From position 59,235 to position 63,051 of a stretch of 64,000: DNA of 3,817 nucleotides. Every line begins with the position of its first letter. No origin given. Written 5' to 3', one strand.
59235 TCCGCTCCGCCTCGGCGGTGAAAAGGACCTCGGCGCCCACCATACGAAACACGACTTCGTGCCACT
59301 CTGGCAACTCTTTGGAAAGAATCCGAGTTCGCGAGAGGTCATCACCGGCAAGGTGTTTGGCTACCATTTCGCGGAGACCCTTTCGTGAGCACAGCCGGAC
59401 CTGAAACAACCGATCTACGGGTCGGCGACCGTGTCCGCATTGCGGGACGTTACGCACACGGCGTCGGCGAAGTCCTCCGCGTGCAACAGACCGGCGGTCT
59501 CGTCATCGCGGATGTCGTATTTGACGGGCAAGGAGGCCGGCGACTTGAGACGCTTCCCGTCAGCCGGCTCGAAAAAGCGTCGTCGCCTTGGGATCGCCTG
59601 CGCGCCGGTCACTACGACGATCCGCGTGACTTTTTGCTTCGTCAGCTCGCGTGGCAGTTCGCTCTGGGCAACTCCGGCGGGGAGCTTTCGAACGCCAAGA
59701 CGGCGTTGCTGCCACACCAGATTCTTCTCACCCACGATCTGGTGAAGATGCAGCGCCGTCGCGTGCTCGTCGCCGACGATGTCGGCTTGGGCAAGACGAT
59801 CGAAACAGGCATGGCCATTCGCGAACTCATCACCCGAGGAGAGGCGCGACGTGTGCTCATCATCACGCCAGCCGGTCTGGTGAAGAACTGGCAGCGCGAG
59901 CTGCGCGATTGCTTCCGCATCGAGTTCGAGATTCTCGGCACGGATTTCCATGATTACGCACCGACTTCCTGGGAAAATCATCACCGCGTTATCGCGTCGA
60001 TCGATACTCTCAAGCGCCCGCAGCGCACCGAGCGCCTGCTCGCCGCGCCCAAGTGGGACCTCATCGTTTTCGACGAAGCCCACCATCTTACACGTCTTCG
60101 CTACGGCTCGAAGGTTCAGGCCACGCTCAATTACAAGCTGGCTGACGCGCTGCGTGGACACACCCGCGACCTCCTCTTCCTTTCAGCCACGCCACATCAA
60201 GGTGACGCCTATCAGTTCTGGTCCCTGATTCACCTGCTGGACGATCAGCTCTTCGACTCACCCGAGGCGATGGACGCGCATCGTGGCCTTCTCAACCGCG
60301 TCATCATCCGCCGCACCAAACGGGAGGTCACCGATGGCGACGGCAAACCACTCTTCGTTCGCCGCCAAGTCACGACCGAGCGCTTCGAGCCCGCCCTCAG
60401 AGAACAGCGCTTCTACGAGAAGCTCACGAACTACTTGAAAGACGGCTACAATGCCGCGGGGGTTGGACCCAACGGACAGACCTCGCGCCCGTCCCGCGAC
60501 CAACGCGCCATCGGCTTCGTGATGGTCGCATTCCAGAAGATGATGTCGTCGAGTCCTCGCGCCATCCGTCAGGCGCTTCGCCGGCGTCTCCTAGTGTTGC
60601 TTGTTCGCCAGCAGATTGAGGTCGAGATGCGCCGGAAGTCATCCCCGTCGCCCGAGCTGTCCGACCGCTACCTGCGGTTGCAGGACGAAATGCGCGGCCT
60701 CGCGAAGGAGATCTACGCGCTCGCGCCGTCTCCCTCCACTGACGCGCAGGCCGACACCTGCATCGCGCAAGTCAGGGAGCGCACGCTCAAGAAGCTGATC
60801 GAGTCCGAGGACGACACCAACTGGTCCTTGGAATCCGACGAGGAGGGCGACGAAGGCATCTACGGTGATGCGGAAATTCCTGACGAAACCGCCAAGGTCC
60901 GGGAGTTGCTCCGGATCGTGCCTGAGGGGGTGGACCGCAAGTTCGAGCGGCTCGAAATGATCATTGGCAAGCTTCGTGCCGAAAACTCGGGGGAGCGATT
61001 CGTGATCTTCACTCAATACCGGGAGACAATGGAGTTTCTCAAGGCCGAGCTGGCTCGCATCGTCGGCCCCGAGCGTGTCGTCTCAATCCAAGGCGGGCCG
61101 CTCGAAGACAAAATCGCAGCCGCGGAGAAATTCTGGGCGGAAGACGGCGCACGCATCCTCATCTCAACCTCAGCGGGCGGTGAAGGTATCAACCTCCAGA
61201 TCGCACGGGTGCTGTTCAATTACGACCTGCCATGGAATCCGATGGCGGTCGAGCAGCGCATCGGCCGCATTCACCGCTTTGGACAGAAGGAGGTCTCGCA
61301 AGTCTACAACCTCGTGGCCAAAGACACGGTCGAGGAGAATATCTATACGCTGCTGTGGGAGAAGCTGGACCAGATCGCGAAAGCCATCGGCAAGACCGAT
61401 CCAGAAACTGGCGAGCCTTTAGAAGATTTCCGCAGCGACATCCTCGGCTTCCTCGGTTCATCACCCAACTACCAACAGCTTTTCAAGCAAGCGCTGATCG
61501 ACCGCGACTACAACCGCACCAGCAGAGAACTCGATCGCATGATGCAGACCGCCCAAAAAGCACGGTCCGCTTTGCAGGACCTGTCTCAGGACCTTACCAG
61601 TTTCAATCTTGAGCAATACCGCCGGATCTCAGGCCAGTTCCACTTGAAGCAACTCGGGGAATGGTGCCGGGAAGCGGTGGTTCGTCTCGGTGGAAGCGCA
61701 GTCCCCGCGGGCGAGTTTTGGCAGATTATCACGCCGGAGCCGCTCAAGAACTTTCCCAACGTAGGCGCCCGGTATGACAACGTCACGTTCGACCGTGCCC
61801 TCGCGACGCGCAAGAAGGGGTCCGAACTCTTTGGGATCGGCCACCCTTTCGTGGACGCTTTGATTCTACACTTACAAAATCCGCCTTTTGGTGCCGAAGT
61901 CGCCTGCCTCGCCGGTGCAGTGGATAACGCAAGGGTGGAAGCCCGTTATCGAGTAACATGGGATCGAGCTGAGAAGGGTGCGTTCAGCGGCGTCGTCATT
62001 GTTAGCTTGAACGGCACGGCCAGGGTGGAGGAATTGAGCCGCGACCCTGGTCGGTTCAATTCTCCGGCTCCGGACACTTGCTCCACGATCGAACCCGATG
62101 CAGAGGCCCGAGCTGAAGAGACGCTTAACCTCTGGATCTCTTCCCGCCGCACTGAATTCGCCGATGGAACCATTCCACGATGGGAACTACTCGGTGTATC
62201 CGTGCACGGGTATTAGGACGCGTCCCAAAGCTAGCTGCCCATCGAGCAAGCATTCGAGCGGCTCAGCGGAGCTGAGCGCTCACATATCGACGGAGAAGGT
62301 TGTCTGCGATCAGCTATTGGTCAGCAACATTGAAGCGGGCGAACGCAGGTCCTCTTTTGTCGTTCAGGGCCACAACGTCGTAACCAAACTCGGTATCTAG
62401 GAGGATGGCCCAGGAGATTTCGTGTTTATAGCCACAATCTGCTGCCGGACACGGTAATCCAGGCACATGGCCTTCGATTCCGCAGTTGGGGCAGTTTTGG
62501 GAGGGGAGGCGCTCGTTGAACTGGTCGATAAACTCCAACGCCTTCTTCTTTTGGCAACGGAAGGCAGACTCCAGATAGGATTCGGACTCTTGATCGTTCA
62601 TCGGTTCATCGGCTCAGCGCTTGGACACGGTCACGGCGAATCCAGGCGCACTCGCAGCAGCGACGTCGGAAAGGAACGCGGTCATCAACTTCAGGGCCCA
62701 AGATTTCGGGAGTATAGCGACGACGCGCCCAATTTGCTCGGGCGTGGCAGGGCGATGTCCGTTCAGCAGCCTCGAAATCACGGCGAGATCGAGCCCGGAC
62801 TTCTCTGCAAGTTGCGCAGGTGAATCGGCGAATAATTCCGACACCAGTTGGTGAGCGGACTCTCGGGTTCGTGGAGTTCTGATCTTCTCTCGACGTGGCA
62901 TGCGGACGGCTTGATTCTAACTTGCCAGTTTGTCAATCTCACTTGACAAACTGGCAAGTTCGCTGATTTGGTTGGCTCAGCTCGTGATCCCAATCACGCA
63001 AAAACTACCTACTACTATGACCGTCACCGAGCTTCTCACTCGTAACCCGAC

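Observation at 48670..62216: Eleven-gene, translationally coupled BREX-type-3-like operon with non-canonical composition and order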

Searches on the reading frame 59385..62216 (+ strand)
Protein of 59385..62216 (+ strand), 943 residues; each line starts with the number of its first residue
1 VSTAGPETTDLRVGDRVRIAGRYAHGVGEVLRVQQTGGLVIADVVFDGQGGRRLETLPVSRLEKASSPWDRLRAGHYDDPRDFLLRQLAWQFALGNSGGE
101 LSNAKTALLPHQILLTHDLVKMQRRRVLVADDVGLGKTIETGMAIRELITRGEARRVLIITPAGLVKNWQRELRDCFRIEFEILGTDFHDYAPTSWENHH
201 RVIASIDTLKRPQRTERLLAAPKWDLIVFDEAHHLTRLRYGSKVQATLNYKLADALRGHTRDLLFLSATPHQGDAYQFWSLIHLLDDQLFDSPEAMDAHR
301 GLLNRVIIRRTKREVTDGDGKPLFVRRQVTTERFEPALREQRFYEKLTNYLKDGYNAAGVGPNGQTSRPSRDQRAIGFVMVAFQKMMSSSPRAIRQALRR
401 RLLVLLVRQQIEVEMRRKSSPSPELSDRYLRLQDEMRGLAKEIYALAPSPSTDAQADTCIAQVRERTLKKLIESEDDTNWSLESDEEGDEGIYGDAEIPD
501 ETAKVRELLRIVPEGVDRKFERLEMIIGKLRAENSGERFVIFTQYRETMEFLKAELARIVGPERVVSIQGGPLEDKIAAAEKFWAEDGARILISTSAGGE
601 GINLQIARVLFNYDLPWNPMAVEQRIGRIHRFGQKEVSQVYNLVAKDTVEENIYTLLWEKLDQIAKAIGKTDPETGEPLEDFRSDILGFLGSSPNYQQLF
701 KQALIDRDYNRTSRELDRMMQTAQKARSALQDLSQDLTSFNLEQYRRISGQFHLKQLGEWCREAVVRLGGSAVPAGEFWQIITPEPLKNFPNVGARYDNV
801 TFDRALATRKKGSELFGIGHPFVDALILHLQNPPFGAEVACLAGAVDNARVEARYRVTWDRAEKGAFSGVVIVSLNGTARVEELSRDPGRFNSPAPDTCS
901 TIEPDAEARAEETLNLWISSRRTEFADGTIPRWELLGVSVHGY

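Call 6: search_protein_families(library=padloc, proteins=[window:59385-62216:+], max_evalue=0.01)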
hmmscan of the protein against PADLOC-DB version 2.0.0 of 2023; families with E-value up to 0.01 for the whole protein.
window:59385-62216:+ (943 aa): 53 families (the best 25 are shown)
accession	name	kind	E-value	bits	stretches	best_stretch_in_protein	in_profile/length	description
PDLC00659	HmaA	-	2.4e-104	348.2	1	107-669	104-647/1176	SNF2 helicase / DEAD-box helicase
PDLC02500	BrxHI|BrxHII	-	2.2e-101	338.9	2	108-410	91-403/933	BrxHI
PDLC02634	DrmD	-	4.6e-87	290.7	1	99-827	83-773/900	DrmD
PDLC02621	DrmD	-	1.6e-86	289.5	1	120-738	134-723/1040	DrmD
PDLC02504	BrxHI|BrxHII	-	9.2e-79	263.5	2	85-464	84-453/971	BrxHII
PDLC02620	DrmD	-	2.3e-70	235.7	2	101-410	93-399/1060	DrmD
PDLC02572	DrmA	-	5.2e-64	214.7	2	120-402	131-419/1043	DrmA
PDLC02623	DrmD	-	2.2e-58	195.9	2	516-677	509-669/1040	DrmD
PDLC02632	DrmD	-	1.9e-57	193.2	2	120-401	136-421/662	DrmD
PDLC02619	DrmD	-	1.4e-56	190.2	2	101-354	26-284/872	DrmD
PDLC02843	DpdE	-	5e-53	178.3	3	74-294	125-321/1091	DpdE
PDLC02633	DrmD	-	2.2e-51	172.8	2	120-415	138-437/839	DrmD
PDLC02840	DpdE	-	4.8e-45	152.3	2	106-296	158-327/1091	DpdE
PDLC02844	DpdE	-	2.2e-42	143.1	2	101-290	147-325/1074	DpdE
PDLC02624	DrmD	-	3.5e-38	129.5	2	145-354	2-224/652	DrmD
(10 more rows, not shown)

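Call 7: search_protein_families(library=ncbifam, proteins=[window:59385-62216:+], max_evalue=0.01)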
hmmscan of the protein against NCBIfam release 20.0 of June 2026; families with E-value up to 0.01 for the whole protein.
window:59385-62216:+ (943 aa): 18 families
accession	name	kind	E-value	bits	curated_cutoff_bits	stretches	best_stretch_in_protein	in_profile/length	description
NF038317.1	DISARM_DrmD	equivalog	2.2e-100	337.5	610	1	119-829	119-804/1021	DISARM system SNF2-like helicase DrmD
NF041062.1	DpdE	equivalog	1.3e-68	231.9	500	1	75-842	121-852/1048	protein DpdE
NF003426.0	PRK04914.1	equivalog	3.5e-66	224.1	576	2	30-295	71-341/959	RNA polymerase-associated protein RapA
NF038318.1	DISARM_DrmD_b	equivalog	3.8e-56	190.7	950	2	101-354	23-281/868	DISARM system SNF2-like helicase DrmD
NF042964.1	phospholipD_antiphage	equivalog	5.3e-48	164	1100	2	465-670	614-828/895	phospholipase D-like domain-containing anti-phage protein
NF053675.1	pilus_reg_Snf2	equivalog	8.4e-29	100.3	1100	2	522-683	865-1023/1029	pilus expression-regulating Snf2 family helicase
NF058637.1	helic_SCO1167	equivalog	7.8e-28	97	1200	2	518-668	763-909/932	SCO1167/SCO6262 family helicase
NF010337.0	PRK13766.1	equivalog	1.6e-16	59.6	610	2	374-672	209-505/781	Hef nuclease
NF041790.1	anti-phage_ZorD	equivalog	7.6e-13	47.3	1500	2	127-178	607-659/1035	type I Zorya anti-phage system protein ZorD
NF008394.0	PRK11192.1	equivalog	1.1e-07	31.1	507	1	523-637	235-346/441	ATP-dependent RNA helicase SrmB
NF045503.1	repair_heli_XPB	equivalog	4.7e-06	25.4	610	1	133-247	212-326/548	DNA repair helicase XPB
NF002340.1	PRK01297.1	equivalog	4.8e-05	22.3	564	1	529-641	242-352/372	ATP-dependent RNA helicase RhlB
NF053711.1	RNA_heli_RhlE1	exception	0.00021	20.2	750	1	516-651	226-355/434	RNA helicase RhlE1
TIGR04095.1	dnd_restrict_1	equivalog_domain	0.00088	18.4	600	1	133-253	33-163/451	DNA phosphorothioation system restriction enzyme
NF053631.1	RNA_helic_CshA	equivalog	0.0022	17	646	1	585-641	284-340/434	degradosome RNA helicase CshA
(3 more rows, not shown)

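Call 8: search_protein_families(library=pfam, proteins=[window:59385-62216:+], max_evalue=0.01)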
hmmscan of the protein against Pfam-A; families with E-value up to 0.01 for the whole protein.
window:59385-62216:+ (943 aa): 5 families
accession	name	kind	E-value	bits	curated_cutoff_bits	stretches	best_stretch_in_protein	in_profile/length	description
PF00271.37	Helicase_C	-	2.6e-19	69.9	23.5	1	521-633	4-110/110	Helicase conserved C-terminal domain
PF00176.29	SNF2-rel_dom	-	5.4e-18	65.5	24.9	1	122-295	15-188/290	SNF2-related domain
PF04851.21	ResIII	-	2.1e-12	47.7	22.5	1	108-270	4-162/164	Type III restriction enzyme, res subunit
PF00270.35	DEAD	-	1.7e-09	38.1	26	1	123-271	13-161/167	DEAD/DEAH box helicase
PF13872.12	AAA_34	-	2.6e-06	27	27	1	117-269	53-223/306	P-loop containing NTP hydrolase pore-1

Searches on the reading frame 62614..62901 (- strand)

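Call 96: search_protein_families(library=pfam, proteins=[window:62614-62901:-], max_evalue=0.01)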
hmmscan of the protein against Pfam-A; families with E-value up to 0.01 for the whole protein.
window:62614-62901:- (95 aa): 1 family
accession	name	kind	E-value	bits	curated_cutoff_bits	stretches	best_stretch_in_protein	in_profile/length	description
PF01381.28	HTH_3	-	5.2e-05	23.6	23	1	29-67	13-51/55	Helix-turn-helix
